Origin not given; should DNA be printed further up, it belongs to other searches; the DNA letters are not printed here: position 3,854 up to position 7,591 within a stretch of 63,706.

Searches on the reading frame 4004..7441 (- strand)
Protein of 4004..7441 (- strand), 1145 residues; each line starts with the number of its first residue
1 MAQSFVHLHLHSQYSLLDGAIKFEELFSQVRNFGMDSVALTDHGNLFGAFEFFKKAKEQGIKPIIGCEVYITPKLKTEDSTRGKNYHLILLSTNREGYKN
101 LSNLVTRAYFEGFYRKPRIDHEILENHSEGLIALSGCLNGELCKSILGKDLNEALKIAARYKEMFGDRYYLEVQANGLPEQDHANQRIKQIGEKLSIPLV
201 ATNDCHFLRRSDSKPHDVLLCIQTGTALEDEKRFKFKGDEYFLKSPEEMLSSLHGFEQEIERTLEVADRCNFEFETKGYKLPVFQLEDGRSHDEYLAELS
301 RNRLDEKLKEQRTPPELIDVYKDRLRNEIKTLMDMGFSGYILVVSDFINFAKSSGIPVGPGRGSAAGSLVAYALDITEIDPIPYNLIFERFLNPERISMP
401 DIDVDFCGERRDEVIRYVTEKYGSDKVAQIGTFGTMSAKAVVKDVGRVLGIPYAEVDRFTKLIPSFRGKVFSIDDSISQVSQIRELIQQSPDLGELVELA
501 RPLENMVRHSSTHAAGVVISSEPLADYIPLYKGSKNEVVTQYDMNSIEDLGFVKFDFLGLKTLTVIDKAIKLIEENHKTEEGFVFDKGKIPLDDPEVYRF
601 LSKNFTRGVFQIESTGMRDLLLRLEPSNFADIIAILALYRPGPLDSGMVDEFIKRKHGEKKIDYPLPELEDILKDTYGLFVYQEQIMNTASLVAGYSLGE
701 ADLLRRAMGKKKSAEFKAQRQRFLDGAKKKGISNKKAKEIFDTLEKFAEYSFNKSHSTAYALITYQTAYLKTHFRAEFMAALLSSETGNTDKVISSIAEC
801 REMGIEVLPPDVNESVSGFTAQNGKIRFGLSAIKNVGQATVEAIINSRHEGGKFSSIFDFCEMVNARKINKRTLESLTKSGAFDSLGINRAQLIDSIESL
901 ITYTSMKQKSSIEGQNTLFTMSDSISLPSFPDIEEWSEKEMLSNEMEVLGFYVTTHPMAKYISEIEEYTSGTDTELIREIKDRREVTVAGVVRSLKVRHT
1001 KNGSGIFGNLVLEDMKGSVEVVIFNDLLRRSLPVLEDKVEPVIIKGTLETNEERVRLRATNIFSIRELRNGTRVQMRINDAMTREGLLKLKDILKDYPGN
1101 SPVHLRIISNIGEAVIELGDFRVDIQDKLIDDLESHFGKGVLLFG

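Call 22: search_protein_families(library=pfam, proteins=[window:4004-7441:-], max_evalue=0.001)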
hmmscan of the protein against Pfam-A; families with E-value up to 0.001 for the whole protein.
window:4004-7441:- (1145 aa): 5 families
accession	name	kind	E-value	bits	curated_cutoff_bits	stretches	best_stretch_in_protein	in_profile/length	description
PF07733.18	DNA_pol3_alpha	-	4.7e-101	338.2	23.9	1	295-559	2-260/260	Bacterial DNA polymerase III alpha NTPase domain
PF17657.6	DNA_pol3_finger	-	8e-64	214.4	22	1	562-731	1-166/166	Bacterial DNA polymerase III alpha subunit finger domain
PF02811.25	PHP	-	2.5e-55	187.7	26.4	1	7-175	1-163/164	PHP domain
PF14579.12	HHH_6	-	3.4e-33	114.2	25.6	1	804-893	1-90/90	Helix-hairpin-helix motif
PF01336.31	tRNA_anti-codon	-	4.4e-06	27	27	1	986-1063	1-73/75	OB-fold nucleic acid binding domain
